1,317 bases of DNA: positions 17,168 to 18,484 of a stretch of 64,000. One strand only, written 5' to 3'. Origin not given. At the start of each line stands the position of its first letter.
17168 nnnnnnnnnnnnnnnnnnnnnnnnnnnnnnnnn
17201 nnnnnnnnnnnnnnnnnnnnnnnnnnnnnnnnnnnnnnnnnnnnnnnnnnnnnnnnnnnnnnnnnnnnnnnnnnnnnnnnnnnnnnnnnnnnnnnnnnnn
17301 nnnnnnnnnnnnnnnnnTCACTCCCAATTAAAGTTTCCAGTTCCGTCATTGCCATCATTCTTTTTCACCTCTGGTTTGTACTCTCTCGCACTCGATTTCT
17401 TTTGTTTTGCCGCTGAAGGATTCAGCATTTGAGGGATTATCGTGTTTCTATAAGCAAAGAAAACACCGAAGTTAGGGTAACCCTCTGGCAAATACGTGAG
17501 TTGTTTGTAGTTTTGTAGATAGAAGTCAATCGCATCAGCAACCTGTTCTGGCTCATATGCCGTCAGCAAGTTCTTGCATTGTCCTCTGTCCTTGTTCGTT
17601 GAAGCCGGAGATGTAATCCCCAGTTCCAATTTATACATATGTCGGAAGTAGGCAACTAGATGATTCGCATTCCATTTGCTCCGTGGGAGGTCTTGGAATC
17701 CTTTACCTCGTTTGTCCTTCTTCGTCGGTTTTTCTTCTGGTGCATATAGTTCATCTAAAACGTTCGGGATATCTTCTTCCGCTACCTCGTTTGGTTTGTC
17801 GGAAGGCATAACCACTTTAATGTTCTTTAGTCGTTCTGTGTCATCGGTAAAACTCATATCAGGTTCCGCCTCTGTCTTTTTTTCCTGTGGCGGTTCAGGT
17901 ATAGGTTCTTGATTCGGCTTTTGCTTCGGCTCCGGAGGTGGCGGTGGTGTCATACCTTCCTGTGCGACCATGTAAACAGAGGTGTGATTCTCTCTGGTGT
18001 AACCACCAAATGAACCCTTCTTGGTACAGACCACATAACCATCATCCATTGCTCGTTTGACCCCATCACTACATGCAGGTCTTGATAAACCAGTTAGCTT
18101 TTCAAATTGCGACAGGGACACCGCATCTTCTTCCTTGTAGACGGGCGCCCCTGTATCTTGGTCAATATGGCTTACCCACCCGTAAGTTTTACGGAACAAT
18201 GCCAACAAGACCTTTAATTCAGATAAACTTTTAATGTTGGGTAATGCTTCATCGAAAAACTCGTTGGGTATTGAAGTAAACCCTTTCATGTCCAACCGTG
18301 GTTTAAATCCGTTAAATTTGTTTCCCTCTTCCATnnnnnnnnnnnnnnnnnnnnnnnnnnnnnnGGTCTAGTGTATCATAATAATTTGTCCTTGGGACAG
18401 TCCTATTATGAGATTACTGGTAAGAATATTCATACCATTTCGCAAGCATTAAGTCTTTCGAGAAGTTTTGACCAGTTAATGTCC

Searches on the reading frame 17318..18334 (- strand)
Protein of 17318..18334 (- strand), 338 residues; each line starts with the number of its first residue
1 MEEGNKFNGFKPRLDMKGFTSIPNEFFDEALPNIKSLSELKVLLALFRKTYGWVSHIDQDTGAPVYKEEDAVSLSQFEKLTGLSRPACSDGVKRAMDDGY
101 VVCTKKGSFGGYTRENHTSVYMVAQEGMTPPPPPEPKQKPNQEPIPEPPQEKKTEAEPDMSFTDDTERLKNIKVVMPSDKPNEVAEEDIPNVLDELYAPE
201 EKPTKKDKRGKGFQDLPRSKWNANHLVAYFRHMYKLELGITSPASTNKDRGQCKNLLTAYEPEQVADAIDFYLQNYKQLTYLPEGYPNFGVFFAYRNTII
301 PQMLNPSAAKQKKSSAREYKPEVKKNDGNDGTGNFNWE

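Call 19: search_protein_families(library=pfam, proteins=[window:17318-18334:-], max_evalue=0.01)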
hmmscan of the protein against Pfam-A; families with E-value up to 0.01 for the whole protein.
window:17318-18334:- (338 aa): 2 families
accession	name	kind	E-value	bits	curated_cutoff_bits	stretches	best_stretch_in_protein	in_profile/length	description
PF04492.19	Phage_rep_O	-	2.6e-05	25.1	28.7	1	17-93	7-71/95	Bacteriophage replication protein O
PF07727.20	RVT_2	-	0.0072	16.4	31.6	0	9-60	33-84/244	Reverse transcriptase (RNA-dependent DNA polymerase)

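Call 50: search_dna_similar(query=window:17318-18334:-, collection=phages, mode=protein, max_rows=40, max_evalue=0.001)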
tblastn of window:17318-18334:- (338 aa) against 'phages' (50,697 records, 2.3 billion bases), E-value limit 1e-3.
Records with a match: 10; places in all: 10; records where one place covers at least 80% of the query: 0.
Best place of each record, by identity: <60% 10.
By first word of the organism name: Acinetobacter 6; Pasteurella 2; Aphanizomenon 1; Planktothrix 1.
By host as written in the record: - 3; Acinetobacter baumannii 1; Acinetobacter baumannii 9102 1; Acinetobacter baumannii 1656-2 1; Acinetobacter baumannii Ab105 1; Planktothrix agardhii 1; Pasteurella multocida Past3 1; Pasteurella multocida 1.
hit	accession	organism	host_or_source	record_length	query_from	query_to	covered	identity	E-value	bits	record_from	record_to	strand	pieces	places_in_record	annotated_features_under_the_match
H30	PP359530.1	Acinetobacter phage vB_AbaSI_1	Acinetobacter baumannii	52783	22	125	31%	36.2%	3e-6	55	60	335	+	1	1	replication protein O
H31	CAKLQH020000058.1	Acinetobacter phage MD-2021a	not known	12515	22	125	31%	36.2%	4e-6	55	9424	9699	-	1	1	phage replication protein O, N-terminal domain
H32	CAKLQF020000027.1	Acinetobacter phage MD-2021a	not known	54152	22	125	31%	36.2%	4e-6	55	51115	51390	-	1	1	phage replication protein O, N-terminal domain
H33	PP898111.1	Acinetobacter phage phi9102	Acinetobacter baumannii 9102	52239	22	125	31%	36.2%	4e-6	55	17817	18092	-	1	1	record has no annotation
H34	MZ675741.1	Acinetobacter phage Ab1656-2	Acinetobacter baumannii 1656-2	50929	22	125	31%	35.2%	6e-6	54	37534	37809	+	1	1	replication protein O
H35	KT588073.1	Acinetobacter phage Ab105-3phi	Acinetobacter baumannii Ab105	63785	22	125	31%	35.2%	6e-6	54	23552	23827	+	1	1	hypothetical protein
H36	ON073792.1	Aphanizomenon phage Yong-DA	Aphanizomenon flos-aquae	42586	4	123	36%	25.8%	4e-4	48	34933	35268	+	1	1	replication protein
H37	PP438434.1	Planktothrix phage Pag-JY44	Planktothrix agardhii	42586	4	123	36%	25.8%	4e-4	48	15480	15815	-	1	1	hypothetical protein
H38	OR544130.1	Pasteurella phage Pmp13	Pasteurella multocida Past3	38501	22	105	25%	35.7%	9e-5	50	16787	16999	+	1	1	replication initiation O-like protein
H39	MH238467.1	Pasteurella phage Pm86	Pasteurella multocida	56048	22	105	25%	34.5%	1e-4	50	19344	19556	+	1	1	replication protein O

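Call 63: search_protein_families(library=phrogs, proteins=[window:17318-18334:-], max_evalue=0.01)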
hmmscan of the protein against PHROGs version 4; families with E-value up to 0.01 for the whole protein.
window:17318-18334:- (338 aa): 6 families
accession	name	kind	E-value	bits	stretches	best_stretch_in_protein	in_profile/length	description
phrog_678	-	DNA, RNA and nucleotide metabolism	4.5e-18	66.9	1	17-224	30-221/346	replication initiation O-like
phrog_6154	-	unknown function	6.6e-07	30.5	1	209-313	7-107/127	-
phrog_277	-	DNA, RNA and nucleotide metabolism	9.4e-07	29.4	1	18-171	28-164/318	replication initiation O-like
phrog_2365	-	DNA, RNA and nucleotide metabolism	9.9e-07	30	1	18-93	28-91/232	replication initiation O-like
phrog_18020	-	DNA, RNA and nucleotide metabolism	2e-06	28.8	1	20-176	15-151/248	replication initiation O-like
phrog_21732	-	unknown function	1.3e-05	25.7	1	22-116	11-87/360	-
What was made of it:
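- On Lambda-type (O-like initiator) replication origin: PHROG 678 'replication initiation O-like' at 4.5e-18 (call 63). tblastn hits to annotated replication protein O genes (call 50).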

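Call 76: find_homologous_proteins(query=window:17318-18334:-, max_evalue=0.00001)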
Query window:17318-18334:- (338 aa): 12 proteins with E <= 0.00001 among 1376 candidates.
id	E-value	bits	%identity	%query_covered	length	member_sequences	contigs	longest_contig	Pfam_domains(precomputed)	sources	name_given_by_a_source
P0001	8.2e-230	780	100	100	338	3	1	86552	-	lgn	-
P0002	1.2e-101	359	51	98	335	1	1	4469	PF04492.20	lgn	-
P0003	3.5e-85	304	46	98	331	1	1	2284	PF04492.20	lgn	-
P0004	7.2e-85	303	46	98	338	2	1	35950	PF04492.20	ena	-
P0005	2.7e-82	295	44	96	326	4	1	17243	PF04492.20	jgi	-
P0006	7.9e-82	293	44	98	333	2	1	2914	PF04492.20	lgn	-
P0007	1.4e-81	292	47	99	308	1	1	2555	PF04492.20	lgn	-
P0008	1.1e-80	290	44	98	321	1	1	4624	PF04492.20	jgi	jgi:hypothetical protein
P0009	1.8e-80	289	44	98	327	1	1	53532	PF04492.20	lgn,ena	-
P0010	1.7e-78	282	46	98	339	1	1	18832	-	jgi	jgi:hypothetical protein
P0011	5.2e-71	258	41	99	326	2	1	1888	-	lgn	-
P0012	3.5e-61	225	40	93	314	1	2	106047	PF04492.20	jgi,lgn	jgi:hypothetical protein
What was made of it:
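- On Lambda-type (O-like initiator) replication origin: Full-length homologs carry PF04492 (call 76).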

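Call 77: find_encoding_contigs(protein=P0009, flank=10000, max_places=2)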
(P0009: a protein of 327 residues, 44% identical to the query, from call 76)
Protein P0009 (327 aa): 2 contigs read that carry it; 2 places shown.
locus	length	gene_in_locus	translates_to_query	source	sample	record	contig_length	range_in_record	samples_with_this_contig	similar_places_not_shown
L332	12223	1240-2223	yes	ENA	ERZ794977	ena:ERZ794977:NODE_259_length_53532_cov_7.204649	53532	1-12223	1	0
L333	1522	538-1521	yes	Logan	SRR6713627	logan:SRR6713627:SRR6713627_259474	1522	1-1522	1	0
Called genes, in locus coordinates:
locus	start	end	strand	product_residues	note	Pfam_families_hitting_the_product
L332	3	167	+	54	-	?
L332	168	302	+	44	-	-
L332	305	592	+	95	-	-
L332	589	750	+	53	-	-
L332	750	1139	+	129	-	-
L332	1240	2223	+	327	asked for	PF04492:Phage_rep_O (faint)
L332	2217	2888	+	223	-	PF00308:Bac_DnaA (weak), PF01695:IstB_IS21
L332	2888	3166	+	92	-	PF27286:YosH_C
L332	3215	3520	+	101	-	-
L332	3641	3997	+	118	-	-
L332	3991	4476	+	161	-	-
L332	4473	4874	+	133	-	-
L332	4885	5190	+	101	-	-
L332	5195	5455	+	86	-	-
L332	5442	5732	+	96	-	-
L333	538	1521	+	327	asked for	PF04492:Phage_rep_O (faint)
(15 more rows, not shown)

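Call 78: find_encoding_contigs(protein=P0004, flank=10000, max_places=2)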
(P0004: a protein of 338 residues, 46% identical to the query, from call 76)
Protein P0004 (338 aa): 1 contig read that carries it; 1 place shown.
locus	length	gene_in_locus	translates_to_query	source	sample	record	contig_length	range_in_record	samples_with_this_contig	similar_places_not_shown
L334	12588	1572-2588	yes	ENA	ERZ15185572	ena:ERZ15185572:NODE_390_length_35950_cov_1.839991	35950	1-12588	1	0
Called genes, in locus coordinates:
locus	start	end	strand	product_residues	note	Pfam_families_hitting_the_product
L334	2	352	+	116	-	?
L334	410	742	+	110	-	PF25311:WDGH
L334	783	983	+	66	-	-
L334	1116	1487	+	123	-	-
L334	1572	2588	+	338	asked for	PF04492:Phage_rep_O (weak)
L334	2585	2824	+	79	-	-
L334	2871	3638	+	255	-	PF14528:LAGLIDADG_3 (faint)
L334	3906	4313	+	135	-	PF01695:IstB_IS21 (weak)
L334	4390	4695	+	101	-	-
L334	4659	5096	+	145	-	-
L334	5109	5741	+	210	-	-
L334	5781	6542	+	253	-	PF02796:HTH_7 (faint), PF14528:LAGLIDADG_3 (faint)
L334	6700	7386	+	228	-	PF03161:LAGLIDADG_2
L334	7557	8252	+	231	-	PF03796:DnaB_C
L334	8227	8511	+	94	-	-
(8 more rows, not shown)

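Call 79: find_encoding_contigs(protein=P0012, flank=10000, max_places=2)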
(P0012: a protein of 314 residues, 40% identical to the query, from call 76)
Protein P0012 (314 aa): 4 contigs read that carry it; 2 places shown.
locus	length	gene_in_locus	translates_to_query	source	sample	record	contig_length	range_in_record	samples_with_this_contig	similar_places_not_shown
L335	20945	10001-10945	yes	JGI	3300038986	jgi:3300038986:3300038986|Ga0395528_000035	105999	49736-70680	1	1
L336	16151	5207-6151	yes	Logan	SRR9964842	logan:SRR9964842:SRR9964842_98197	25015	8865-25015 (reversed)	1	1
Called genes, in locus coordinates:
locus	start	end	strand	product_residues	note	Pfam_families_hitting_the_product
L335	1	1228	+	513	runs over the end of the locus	-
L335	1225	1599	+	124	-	PF21882:Gp53-like_C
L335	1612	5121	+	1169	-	PF16075:DUF4815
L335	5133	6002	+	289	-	PF21722:Gly_rich_2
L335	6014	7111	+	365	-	PF04055:Radical_SAM, PF13353:Fer4_12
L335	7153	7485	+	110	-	-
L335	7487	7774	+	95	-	-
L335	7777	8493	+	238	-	-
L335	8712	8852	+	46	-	-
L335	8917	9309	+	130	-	-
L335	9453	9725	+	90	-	-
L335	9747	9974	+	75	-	-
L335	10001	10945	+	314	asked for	PF04492:Phage_rep_O (weak)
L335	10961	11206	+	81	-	-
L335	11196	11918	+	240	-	PF01695:IstB_IS21 (weak)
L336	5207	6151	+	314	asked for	PF04492:Phage_rep_O (weak)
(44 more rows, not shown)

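Call 90: find_encoding_contigs(protein=P0002, flank=10000, max_places=2)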
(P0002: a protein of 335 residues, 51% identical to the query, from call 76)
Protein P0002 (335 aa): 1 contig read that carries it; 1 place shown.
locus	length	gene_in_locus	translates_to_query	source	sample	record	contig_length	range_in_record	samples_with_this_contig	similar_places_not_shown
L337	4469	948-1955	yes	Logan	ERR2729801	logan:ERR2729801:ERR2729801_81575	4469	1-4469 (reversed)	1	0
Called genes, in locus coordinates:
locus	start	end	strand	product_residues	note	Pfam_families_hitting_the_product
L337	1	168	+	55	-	?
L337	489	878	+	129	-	-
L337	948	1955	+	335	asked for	PF04492:Phage_rep_O (weak)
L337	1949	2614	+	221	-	PF01695:IstB_IS21, PF00308:Bac_DnaA (weak)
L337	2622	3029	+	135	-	-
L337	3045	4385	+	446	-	PF03796:DnaB_C, PF06745:ATPase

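Call 91: find_encoding_contigs(protein=P0010, flank=10000, max_places=2)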
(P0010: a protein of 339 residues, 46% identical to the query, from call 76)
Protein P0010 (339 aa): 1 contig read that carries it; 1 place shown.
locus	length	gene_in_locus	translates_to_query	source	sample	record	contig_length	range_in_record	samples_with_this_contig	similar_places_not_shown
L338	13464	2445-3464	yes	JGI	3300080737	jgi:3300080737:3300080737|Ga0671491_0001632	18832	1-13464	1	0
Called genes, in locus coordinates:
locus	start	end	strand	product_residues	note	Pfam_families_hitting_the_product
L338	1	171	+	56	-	?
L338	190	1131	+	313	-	PF02195:ParB_N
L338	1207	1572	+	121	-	-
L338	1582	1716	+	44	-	-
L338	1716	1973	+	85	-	-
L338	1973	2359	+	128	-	-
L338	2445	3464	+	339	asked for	-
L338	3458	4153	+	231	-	PF01695:IstB_IS21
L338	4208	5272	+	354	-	PF00145:DNA_methylase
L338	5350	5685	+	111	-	-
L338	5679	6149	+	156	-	-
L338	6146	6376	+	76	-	-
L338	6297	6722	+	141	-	-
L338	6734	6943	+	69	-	-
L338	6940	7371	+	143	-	-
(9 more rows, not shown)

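Call 92: find_encoding_contigs(protein=P0005, flank=10000, max_places=2)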
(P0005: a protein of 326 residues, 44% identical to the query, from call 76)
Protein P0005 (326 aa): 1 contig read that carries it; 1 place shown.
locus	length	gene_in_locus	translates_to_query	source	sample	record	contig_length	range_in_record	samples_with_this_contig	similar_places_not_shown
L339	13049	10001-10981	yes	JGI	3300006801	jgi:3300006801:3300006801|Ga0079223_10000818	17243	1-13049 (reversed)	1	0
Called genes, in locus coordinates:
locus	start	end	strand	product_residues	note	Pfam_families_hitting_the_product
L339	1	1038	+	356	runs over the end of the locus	PF01520:Amidase_3, PF08239:SH3_3 (weak), PF05036:SPOR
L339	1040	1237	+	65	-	-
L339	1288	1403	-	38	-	-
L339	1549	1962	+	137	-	-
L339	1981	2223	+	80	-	-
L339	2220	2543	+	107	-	-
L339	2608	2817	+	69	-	-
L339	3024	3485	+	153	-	PF04307:YdjM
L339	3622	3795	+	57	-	-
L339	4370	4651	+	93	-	-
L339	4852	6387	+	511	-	PF01580:FtsK_SpoIIIE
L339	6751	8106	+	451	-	-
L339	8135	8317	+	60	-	-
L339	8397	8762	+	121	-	-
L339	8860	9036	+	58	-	-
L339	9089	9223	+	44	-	-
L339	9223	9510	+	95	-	-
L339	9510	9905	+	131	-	-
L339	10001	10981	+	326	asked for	PF04492:Phage_rep_O (faint)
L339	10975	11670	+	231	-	PF01695:IstB_IS21, PF00308:Bac_DnaA (weak)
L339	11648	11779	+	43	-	-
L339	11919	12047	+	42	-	-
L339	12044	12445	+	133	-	-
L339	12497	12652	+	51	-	-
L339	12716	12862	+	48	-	-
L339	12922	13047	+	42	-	?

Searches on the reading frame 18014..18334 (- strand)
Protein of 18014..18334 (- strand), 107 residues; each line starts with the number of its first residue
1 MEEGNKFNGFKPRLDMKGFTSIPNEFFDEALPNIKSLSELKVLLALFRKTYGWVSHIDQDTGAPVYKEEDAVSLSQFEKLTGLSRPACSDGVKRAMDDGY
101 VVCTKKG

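Call 37: find_related_loci(query=A3, collection=viral_contigs, flank=3000)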
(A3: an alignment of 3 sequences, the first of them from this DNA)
Query A3 (107 aa) in viral_contigs; peptide patterns used: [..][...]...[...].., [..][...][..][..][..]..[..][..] (x = any residue, [..] = any of these).
327 stretches matched a pattern; 188 encode a relative of the query (tblastn E <= 1e-3); the best 80 are kept; 80 distinct loci.
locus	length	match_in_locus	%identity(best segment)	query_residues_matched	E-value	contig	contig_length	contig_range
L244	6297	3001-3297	48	7-107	5e-26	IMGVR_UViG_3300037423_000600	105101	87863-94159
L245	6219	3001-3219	43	16-101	6e-18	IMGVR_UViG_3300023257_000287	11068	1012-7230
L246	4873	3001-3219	43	16-101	6e-18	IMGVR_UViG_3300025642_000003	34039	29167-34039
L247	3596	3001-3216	36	18-102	3e-15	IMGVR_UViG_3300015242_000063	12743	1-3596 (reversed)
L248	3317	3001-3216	42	21-105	5e-14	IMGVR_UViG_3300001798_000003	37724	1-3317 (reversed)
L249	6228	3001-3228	38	13-101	7e-14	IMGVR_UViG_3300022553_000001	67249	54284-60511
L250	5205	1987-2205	40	20-105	9e-14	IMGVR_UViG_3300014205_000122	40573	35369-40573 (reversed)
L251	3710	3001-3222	38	14-101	1e-13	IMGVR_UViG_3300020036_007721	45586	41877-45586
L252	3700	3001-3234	36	11-102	3e-13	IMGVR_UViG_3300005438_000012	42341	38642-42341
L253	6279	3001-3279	35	5-102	1e-12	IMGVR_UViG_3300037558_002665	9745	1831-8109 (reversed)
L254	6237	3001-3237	36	15-102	1e-12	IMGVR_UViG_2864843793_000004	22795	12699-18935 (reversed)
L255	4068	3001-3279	35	5-102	1e-12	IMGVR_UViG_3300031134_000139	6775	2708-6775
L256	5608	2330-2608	35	5-102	1e-12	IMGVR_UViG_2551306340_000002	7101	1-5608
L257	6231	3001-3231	37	18-104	2e-12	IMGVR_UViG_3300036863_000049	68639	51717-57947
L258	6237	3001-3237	36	15-102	1e-12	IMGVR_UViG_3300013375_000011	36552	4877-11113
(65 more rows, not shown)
